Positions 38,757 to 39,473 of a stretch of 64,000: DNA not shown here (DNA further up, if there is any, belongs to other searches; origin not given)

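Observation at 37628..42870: Heavy-metal RND efflux operon with repressor, pump and OMF but no membrane-fusion (adaptor) gene; a 138-aa His-bearing periplasmic ORF sits in its place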

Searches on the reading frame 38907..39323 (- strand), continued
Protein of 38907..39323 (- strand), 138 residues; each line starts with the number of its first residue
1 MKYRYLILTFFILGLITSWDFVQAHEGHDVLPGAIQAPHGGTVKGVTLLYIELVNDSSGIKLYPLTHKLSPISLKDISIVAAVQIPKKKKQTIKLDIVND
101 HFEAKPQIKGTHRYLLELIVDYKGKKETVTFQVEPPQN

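Call 80: find_encoding_contigs(protein=P0267, flank=8000, max_places=1)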
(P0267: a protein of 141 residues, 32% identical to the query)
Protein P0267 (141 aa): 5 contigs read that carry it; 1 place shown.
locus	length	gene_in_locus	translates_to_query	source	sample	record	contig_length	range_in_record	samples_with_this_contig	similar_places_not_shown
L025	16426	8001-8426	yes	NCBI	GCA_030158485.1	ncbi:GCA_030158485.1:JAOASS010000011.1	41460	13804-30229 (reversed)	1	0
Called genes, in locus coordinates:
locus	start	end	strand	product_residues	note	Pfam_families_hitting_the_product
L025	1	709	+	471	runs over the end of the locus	PF13541:ChlI, PF01078:Mg_chelatase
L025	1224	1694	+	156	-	PF04266:ASCH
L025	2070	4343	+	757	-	PF19335:HMBD, PF00122:E1-E2_ATPase, PF00702:Hydrolase, PF08282:Hydrolase_3 (faint)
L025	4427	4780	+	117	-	-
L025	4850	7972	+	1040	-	PF00873:ACR_tran, PF02355:SecD_SecF_C (faint)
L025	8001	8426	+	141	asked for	-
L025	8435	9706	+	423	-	PF02321:OEP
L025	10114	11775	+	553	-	PF00082:Peptidase_S8, PF02225:PA, PF00082:Peptidase_S8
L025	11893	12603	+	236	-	PF07238:PilZ (weak)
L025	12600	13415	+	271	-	-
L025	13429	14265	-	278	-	-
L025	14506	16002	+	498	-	PF01464:SLT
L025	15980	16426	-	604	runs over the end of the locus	PF19291:TREH_N, PF00723:Glyco_hydro_15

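Call 81: find_encoding_contigs(protein=P0243, flank=8000, max_places=1)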
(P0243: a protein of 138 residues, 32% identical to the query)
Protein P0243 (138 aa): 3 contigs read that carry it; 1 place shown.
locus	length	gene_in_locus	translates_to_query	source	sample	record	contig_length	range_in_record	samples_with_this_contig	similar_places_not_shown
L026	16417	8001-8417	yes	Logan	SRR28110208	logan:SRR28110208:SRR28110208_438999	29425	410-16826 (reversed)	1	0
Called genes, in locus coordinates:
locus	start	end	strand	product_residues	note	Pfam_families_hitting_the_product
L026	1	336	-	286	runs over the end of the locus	PF00753:Lactamase_B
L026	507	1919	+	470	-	PF00581:Rhodanese (weak), PF00753:Lactamase_B, PF12706:Lactamase_B_2 (faint), PF00581:Rhodanese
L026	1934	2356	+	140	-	PF04143:Sulf_transp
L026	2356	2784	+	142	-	PF20398:DUF6691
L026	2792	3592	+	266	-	PF01925:TauE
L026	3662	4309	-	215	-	PF00027:cNMP_binding, PF13545:HTH_Crp_2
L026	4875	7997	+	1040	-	PF00873:ACR_tran, PF03176:MMPL (faint)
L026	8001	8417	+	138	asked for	-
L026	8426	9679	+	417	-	PF02321:OEP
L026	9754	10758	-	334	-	-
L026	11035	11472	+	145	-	-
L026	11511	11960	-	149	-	PF04657:DMT_YdcZ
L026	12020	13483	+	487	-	PF01799:Fer2_2, PF00941:FAD_binding_5, PF03450:CO_deh_flav_C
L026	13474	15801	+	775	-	PF01315:Ald_Xan_dh_C, PF02738:MoCoBD_1, PF20256:MoCoBD_2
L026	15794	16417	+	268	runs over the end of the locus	PF02625:XdhC_CoxI, PF13478:XdhC_C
